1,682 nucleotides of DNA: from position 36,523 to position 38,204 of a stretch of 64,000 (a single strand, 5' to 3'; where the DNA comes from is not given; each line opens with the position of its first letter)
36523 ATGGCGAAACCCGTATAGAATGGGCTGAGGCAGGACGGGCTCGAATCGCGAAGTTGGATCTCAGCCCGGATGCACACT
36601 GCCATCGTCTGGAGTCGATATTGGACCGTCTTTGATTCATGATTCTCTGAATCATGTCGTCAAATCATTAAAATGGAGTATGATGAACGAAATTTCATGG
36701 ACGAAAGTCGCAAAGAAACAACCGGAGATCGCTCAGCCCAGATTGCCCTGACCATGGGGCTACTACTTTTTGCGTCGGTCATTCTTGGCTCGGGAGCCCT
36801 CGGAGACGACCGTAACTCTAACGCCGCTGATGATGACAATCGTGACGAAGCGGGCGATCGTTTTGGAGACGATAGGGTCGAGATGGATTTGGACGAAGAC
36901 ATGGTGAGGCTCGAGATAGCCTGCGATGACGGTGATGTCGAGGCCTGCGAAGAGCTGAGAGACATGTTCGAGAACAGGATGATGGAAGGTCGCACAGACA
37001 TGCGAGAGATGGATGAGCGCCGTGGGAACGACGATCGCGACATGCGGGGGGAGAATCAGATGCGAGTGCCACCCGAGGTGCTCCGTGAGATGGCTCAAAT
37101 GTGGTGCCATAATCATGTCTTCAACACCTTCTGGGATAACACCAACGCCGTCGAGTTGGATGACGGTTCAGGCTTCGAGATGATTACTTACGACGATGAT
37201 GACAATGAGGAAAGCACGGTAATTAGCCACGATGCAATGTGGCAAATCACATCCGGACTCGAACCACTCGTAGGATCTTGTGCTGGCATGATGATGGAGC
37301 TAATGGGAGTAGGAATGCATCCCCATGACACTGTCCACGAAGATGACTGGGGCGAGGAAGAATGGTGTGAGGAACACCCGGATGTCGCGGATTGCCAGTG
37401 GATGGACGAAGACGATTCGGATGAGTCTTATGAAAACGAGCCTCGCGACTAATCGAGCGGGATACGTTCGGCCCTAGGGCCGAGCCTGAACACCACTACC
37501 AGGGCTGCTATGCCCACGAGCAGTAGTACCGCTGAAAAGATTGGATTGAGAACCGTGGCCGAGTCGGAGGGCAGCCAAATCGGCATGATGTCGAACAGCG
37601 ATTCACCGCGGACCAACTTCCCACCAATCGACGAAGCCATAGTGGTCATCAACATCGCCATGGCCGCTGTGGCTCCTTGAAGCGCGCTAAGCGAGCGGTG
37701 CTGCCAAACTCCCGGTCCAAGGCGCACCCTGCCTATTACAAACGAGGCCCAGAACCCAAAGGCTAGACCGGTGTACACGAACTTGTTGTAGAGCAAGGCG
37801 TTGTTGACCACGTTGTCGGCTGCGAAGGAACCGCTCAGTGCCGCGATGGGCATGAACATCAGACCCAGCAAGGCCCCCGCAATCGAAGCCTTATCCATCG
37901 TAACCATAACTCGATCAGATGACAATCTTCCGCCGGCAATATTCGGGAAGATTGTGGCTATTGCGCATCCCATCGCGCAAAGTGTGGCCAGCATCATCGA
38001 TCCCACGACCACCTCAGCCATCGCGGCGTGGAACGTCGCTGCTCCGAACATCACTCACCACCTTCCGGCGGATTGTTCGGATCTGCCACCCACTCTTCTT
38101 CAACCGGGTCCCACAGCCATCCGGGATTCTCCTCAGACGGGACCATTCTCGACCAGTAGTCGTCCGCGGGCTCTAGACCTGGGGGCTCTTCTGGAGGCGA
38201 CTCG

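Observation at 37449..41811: Translationally coupled three-gene envelope operon: two anchored exoproteins sharing a Cys-x(1,3)-Cys-His N-module, plus a polytopic membrane protein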

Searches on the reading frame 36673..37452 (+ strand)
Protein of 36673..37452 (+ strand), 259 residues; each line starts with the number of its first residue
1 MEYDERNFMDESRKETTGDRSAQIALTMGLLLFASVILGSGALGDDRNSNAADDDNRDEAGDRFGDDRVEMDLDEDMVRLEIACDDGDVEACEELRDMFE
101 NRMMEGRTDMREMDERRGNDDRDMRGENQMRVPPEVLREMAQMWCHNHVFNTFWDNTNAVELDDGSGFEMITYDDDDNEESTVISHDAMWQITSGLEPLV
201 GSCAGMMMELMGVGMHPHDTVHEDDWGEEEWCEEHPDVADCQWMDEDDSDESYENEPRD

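Call 3: search_protein_families(library=pfam, proteins=[window:36673-37452:+], max_evalue=1)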
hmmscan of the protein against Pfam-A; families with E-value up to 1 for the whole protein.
window:36673-37452:+ (259 aa): 0 families

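Call 4: search_protein_families(library=ncbifam, proteins=[window:36673-37452:+], max_evalue=1)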
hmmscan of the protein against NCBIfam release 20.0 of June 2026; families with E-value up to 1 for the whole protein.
window:36673-37452:+ (259 aa): 0 families

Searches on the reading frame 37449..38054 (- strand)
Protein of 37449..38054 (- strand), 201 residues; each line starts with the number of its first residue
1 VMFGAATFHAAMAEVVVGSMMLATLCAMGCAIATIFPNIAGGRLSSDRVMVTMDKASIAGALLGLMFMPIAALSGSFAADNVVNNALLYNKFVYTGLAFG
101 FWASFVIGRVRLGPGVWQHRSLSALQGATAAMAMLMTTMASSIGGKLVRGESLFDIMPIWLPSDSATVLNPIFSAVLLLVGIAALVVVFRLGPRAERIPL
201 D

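Call 3: search_protein_families(library=pfam, proteins=[window:37449-38054:-], max_evalue=1)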
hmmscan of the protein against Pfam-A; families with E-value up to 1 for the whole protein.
window:37449-38054:- (201 aa): 1 family
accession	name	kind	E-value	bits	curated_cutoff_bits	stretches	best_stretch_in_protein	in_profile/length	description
PF18967.5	PycTM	-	0.021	15.6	27.2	1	12-56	8-59/107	Pycsar effector protein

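Call 4: search_protein_families(library=ncbifam, proteins=[window:37449-38054:-], max_evalue=1)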
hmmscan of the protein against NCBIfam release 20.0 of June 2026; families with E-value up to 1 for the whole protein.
window:37449-38054:- (201 aa): 1 family
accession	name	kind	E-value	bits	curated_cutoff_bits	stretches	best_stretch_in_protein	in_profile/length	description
TIGR04518.1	ECF_S_folT_fam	subfamily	0.17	11.6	60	1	24-168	8-147/163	folate family ECF transporter S component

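Call 10: find_homologous_proteins(query=window:37449-38054:-, max_evalue=0.001)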
Query window:37449-38054:- (201 aa): 310 proteins with E <= 0.001 among 4340 candidates; the best 120 are listed.
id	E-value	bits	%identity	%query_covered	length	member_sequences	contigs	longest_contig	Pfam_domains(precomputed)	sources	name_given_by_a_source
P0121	2.7e-119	414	100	100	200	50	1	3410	-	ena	-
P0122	3.2e-118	411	98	100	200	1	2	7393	-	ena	-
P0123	1.1e-117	409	98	100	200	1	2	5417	-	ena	-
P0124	2.8e-117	407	97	100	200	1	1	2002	-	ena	-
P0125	5.2e-117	407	98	100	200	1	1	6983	-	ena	-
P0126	5.7e-117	406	98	100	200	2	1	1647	-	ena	-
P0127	1.4e-116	405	97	100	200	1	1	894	-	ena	-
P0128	1.9e-116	405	98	100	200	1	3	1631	-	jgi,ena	-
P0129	2.4e-116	404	97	100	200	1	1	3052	-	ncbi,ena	-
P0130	3.9e-116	404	98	100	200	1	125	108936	-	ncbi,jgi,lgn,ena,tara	jgi:hypothetical protein|tara:strand:- start:5961 stop:6563 length:603 start_codon:yes stop_codon:ye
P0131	8.8e-116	403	96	100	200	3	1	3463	-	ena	-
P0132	1.1e-115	402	97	100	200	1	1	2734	-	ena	-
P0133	1.3e-115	402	97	100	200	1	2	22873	-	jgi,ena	-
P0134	1.3e-115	402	95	100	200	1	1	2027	-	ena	-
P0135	1.3e-115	402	97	100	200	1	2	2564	-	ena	-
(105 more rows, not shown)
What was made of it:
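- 37449..38054 (-): Gene C, 200/201 aa. A five-helix membrane protein, weakly DUF2231-like. Its conserved polar residues (His8, Tyr88-Asn89-Lys90, Glu150, Asp154) are predicted to lie on the outer face. 310 homologues (call 10).
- Checked: Homologues of C are annotated at 200 aa, so the ATG is the likelier start, giving a 1-nt overlap (call 10).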

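Call 54: search_protein_families(library=pfam, alignment_id=A5, max_evalue=10)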
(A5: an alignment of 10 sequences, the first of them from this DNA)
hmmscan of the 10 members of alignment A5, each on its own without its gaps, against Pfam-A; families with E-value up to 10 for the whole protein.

A. member 1, seq(200 aa): 2 families
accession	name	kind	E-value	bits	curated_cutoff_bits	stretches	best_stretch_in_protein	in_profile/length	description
PF18967.5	PycTM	-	0.022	15.6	27.2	1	11-55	8-59/107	Pycsar effector protein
PF18895.5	T4SS_pilin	-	5.6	7.6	26.6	1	165-187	6-28/71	Type IV secretion system pilin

B. families by the number of members that match (of 10 scanned): 14 families
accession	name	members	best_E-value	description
PF09990.14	DUF2231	3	0.0022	Predicted membrane protein (DUF2231)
PF18967.5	PycTM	1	0.022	Pycsar effector protein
PF12159.13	DUF3593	1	0.047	Protein of unknown function (DUF3593)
PF13940.11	Ldr_toxin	1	0.087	Toxin Ldr, type I toxin-antitoxin system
PF23605.1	FKS1_dom2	1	0.13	1,3-beta-glucan synthase component FKS1, second domain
PF21222.2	Lamp2_2nd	1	0.15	Lysosome-associated membrane glycoprotein 2, transmembrane segment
PF04246.17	RseC_MucC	1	0.38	Positive regulator of sigma(E), RseC/MucC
PF20447.3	DUF6704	1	0.57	Family of unknown function (DUF6704)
PF15383.11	TMEM237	1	0.63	Transmembrane protein 237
PF08019.17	EptA_B_N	1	0.64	Phosphoethanolamine transferase EptA/EptB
PF13126.11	DUF3975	1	1.3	Protein of unknown function (DUF3975)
PF00689.26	Cation_ATPase_C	1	1.8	Cation transporting ATPase, C-terminus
PF18895.5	T4SS_pilin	1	5.6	Type IV secretion system pilin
PF16020.10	Deltameth_res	1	5.8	Deltamethrin resistance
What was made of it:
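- Closest known: CopC/CopD and YcnI/YcnJ copper-handling pairs. Different: There is no sequence similarity (calls 3, 54).
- No CopC, CopD or DUF1775 similarity was found (calls 3, 54).
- Tried and rejected: DOMON, CopC/CopD and cytochrome Pfam models gave no hits (calls 3, 54).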

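Call 55: search_solved_structures(query=A5, max_evalue=10, show_alignments=3)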
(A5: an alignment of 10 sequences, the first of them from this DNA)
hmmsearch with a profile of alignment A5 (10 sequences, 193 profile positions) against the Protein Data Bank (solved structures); distinct sequences matched with E-value up to 10: 2.
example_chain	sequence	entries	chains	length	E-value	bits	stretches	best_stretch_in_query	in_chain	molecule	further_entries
5yyl_C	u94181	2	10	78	0.56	13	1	117-178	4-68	Apisimin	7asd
4ex8_A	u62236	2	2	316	0.73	12.6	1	120-158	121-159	AlnA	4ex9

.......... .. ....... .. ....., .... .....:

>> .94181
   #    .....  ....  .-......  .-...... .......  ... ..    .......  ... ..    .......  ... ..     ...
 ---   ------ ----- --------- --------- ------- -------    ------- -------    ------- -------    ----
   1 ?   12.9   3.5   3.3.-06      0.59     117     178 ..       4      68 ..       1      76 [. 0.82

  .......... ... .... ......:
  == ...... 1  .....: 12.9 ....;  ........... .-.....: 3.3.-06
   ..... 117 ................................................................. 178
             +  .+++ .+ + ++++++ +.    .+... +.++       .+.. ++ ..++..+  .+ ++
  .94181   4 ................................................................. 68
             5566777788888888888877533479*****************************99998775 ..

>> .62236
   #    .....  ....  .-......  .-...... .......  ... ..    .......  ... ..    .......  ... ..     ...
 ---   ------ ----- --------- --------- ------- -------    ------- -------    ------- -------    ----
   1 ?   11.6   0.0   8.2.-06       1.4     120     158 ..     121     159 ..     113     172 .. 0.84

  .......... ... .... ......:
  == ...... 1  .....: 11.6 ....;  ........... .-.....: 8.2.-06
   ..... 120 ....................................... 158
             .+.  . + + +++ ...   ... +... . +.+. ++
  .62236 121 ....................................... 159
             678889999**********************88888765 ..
